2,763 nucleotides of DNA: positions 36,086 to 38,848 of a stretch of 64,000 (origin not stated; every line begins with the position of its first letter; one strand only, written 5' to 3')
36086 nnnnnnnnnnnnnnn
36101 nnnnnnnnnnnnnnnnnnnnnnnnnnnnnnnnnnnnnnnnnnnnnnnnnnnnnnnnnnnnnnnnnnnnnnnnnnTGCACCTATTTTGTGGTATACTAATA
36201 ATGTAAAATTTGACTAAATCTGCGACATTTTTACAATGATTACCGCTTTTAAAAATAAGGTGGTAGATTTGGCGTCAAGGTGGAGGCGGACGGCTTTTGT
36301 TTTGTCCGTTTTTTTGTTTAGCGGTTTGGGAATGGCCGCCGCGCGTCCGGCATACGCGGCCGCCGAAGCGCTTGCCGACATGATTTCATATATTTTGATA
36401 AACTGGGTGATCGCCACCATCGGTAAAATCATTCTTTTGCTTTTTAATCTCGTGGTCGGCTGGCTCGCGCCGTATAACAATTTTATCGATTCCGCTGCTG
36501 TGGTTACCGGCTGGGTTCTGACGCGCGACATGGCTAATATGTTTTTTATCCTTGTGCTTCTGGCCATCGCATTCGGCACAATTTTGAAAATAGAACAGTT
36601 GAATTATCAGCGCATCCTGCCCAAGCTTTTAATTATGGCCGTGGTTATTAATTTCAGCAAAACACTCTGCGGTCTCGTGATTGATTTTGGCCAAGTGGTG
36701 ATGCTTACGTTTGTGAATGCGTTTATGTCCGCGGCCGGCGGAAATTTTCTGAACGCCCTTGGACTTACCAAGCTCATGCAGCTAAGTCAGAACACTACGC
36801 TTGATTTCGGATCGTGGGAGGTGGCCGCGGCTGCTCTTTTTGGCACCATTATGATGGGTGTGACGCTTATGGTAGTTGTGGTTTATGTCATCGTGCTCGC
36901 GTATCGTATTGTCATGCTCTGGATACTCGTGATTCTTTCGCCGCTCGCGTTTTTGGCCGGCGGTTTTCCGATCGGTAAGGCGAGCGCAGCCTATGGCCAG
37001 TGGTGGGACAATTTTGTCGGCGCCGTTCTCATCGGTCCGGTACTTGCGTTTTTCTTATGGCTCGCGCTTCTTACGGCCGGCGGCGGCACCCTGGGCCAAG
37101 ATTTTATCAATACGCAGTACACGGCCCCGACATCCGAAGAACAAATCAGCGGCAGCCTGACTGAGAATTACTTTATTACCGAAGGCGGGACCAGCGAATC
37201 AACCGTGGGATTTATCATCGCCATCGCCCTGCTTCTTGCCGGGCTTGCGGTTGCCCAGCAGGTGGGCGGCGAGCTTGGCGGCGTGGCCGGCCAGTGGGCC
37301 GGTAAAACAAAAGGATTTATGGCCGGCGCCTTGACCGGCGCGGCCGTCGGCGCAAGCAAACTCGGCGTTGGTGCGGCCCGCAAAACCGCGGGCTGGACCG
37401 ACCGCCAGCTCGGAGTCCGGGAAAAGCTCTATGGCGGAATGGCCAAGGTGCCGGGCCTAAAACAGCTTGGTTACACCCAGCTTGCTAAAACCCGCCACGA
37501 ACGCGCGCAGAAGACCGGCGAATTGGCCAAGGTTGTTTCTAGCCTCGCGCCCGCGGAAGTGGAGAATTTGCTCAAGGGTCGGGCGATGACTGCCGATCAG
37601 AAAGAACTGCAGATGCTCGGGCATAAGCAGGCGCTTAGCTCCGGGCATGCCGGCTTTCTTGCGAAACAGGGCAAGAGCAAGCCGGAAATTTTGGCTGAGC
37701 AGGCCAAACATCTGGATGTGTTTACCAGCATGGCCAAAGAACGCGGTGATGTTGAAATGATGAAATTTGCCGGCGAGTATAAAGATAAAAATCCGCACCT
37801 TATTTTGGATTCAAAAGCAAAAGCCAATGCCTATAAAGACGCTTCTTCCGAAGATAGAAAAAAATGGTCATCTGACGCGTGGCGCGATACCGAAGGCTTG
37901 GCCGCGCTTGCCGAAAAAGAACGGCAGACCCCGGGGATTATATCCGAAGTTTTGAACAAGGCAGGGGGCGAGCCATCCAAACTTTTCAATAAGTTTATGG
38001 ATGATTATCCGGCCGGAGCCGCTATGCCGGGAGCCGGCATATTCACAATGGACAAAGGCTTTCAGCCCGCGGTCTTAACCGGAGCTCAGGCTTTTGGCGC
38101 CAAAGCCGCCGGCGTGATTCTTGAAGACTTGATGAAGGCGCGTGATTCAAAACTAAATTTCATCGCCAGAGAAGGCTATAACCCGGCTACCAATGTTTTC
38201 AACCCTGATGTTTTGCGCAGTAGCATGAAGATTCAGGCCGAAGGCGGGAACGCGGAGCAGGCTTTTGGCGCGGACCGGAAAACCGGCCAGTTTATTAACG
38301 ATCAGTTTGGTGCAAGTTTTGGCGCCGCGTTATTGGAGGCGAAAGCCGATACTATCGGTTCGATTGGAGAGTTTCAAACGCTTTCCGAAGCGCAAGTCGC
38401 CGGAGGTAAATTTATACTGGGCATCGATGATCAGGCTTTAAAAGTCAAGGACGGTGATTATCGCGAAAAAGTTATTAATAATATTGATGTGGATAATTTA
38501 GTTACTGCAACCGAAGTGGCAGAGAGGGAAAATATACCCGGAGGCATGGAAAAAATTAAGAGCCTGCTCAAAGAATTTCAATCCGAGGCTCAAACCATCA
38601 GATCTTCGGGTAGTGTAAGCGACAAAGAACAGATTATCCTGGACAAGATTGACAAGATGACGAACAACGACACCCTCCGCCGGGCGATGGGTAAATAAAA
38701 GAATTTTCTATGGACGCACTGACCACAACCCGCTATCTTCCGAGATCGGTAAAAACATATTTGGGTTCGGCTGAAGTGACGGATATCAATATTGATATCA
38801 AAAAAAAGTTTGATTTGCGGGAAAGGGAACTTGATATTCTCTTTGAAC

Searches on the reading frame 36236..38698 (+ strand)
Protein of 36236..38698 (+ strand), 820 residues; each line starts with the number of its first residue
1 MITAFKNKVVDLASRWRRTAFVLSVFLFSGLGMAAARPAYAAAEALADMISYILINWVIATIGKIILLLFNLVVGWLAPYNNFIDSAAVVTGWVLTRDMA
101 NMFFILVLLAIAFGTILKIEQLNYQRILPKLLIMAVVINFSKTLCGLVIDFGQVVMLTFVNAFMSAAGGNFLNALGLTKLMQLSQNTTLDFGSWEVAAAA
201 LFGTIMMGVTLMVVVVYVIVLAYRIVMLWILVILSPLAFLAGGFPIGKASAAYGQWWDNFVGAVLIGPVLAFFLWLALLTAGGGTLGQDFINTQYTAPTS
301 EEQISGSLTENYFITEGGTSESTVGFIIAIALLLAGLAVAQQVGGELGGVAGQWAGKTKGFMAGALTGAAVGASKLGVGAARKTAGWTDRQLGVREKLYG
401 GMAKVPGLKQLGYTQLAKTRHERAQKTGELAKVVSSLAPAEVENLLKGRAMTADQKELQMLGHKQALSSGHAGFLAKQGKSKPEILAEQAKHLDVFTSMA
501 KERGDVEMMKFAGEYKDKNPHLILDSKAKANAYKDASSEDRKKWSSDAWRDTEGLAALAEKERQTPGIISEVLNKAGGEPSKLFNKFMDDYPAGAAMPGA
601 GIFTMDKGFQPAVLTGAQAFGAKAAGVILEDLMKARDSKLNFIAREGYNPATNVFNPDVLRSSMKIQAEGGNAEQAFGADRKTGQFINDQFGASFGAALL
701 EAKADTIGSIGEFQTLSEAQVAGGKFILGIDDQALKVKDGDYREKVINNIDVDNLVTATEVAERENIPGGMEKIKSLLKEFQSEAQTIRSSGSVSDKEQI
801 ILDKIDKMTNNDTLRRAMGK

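Call 43: search_protein_families(library=pfam, proteins=[window:36236-38698:+], max_evalue=0.001)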
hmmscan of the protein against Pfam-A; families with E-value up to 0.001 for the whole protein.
window:36236-38698:+ (820 aa): 0 families

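Call 94: find_related_loci(query=A6, collection=metagenome_contigs, flank=10000)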
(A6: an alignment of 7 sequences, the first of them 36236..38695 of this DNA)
Query A6 (820 aa) in metagenome_contigs; peptide patterns used: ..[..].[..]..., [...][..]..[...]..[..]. (x = any residue, [..] = any of these).
600 stretches matched a pattern (row limit reached: there are more); 376 encode a relative of the query (tblastn E <= 1e-3); the best 80 are kept; 80 distinct loci.
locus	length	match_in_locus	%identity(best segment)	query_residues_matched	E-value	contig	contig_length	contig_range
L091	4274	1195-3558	52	1-766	0e+0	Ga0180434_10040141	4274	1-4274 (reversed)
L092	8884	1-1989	50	123-766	0e+0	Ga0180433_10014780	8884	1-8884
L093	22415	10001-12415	45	1-816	8e-172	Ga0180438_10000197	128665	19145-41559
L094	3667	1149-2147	45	46-377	4e-83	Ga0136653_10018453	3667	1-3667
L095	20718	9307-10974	36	43-582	3e-82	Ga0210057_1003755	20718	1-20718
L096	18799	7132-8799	36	43-582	4e-82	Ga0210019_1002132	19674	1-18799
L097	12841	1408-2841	33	54-573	3e-80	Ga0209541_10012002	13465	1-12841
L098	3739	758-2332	35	24-551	5e-80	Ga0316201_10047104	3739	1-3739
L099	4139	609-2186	35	16-543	2e-79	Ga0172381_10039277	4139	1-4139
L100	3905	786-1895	40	44-424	1e-79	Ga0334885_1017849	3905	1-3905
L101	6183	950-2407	35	53-555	5e-78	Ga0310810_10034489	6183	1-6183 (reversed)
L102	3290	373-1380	44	41-382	1e-78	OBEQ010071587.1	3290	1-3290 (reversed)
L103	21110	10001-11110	39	44-424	1e-76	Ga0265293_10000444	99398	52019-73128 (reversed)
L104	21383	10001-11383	36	56-481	6e-76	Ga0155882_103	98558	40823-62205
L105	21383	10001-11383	36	56-481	6e-76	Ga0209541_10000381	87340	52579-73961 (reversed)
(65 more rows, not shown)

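Call 96: search_solved_structures(query=A6, max_evalue=1)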
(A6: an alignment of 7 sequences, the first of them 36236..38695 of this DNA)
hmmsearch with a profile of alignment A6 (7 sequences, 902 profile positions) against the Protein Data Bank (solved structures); distinct sequences matched with E-value up to 1: 2.
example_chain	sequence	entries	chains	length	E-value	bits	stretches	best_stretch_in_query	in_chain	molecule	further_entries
5wyj_3D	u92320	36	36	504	0.21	13.4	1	468-550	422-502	Nucleolar protein 56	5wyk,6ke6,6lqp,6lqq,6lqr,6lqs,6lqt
9eho_E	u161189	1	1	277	0.67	11.7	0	374-542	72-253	Large ribosomal subunit protein eL6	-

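Call 97: search_protein_families(library=pfam, alignment_id=A6, max_evalue=0.1)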
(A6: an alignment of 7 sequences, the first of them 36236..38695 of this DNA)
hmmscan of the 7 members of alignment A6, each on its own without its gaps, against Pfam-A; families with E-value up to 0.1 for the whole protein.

A. member 1, window:36236-38695:+ (820 aa): 0 families

B. families by the number of members that match (of 7 scanned): 0 families
